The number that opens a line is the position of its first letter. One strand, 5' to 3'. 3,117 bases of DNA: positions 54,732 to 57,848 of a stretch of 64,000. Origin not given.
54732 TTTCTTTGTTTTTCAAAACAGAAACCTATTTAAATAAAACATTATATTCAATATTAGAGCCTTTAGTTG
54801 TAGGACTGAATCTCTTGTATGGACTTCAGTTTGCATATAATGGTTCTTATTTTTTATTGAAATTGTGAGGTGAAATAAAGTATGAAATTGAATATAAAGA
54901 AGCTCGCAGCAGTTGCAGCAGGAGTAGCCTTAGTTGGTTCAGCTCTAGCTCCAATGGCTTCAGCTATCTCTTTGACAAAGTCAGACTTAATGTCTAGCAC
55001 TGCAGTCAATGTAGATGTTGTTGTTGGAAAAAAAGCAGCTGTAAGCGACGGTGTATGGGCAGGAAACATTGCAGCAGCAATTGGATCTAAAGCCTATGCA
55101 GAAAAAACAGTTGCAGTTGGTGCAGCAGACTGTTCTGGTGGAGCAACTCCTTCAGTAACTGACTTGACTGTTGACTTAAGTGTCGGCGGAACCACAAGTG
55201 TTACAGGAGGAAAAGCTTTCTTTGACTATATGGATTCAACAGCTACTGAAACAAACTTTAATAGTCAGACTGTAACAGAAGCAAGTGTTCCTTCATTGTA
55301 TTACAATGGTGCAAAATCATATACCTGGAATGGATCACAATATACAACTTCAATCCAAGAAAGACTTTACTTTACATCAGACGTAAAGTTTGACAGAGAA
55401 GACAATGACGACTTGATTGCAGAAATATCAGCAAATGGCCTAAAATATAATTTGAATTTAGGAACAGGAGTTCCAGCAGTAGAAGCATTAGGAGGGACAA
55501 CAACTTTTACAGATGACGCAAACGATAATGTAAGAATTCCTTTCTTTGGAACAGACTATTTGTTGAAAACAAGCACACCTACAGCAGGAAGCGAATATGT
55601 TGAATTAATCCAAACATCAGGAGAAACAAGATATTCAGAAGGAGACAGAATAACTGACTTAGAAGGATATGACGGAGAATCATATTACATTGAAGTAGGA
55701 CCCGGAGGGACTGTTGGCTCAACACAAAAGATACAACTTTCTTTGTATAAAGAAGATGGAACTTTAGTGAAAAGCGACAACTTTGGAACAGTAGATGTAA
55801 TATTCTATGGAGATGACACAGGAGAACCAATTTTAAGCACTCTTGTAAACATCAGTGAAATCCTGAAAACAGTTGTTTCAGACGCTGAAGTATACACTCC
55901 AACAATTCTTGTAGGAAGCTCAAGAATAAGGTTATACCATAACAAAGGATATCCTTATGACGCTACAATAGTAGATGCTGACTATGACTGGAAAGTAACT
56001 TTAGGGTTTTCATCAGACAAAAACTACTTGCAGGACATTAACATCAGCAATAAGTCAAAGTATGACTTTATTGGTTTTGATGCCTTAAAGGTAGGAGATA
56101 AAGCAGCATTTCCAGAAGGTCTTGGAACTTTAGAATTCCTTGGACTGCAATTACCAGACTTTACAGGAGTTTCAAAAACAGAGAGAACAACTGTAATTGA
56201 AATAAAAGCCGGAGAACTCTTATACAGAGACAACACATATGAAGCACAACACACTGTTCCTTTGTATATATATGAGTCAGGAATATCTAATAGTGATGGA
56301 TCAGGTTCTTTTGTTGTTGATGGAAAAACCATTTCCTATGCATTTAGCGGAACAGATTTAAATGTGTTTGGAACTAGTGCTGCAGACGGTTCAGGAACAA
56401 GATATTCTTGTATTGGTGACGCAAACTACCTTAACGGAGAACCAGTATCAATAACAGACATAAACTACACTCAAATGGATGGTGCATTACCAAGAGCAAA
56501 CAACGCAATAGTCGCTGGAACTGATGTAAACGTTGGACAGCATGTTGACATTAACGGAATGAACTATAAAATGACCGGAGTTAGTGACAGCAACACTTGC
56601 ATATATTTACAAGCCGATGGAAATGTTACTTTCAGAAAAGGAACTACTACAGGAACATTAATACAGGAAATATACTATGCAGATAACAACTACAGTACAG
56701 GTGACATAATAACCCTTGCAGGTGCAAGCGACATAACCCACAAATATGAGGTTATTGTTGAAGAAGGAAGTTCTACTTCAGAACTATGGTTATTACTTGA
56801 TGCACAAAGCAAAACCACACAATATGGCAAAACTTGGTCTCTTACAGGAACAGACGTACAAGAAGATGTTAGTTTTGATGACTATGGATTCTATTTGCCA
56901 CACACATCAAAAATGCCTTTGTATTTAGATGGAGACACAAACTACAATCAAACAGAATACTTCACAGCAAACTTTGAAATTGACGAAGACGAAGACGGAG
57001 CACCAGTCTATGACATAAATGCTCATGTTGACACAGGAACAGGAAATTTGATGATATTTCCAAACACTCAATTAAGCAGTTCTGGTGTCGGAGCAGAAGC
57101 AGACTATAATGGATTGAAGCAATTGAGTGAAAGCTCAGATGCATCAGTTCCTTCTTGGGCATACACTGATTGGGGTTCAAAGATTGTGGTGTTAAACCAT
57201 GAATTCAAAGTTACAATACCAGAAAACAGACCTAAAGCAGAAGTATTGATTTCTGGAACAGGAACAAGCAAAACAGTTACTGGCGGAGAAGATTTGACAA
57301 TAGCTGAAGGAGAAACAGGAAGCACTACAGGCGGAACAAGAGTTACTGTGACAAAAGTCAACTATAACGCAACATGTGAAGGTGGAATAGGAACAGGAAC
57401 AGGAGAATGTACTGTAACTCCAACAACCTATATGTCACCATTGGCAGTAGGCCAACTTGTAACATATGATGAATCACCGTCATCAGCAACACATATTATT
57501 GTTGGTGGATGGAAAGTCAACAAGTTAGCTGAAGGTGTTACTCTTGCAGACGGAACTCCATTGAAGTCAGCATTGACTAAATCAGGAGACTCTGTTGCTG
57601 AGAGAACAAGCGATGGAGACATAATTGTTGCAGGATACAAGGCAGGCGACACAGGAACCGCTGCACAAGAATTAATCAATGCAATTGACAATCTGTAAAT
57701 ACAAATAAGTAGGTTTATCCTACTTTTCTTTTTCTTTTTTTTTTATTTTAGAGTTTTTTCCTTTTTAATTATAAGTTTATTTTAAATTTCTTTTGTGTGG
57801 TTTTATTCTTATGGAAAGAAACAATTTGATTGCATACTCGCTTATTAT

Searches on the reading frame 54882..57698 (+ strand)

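Call 19: search_protein_families(library=ncbifam, proteins=[window:54882-57698:+], max_evalue=0.00001)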
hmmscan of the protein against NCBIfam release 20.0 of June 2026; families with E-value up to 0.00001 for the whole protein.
window:54882-57698:+ (938 aa): 1 family
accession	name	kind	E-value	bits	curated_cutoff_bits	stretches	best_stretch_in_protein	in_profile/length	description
TIGR01564.1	S_layer_MJ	subfamily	1.9e-12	46.6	25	1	6-126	1-125/571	S-layer protein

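Call 87: search_protein_families(library=pfam, proteins=[window:54882-57698:+], max_evalue=0.001)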
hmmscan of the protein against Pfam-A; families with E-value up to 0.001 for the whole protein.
window:54882-57698:+ (938 aa): 1 family
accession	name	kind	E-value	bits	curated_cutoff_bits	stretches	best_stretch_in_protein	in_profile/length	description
PF05124.17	S_layer_C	-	3.4e-13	50.1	23.9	1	34-935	7-177/177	S-layer like family, outer domain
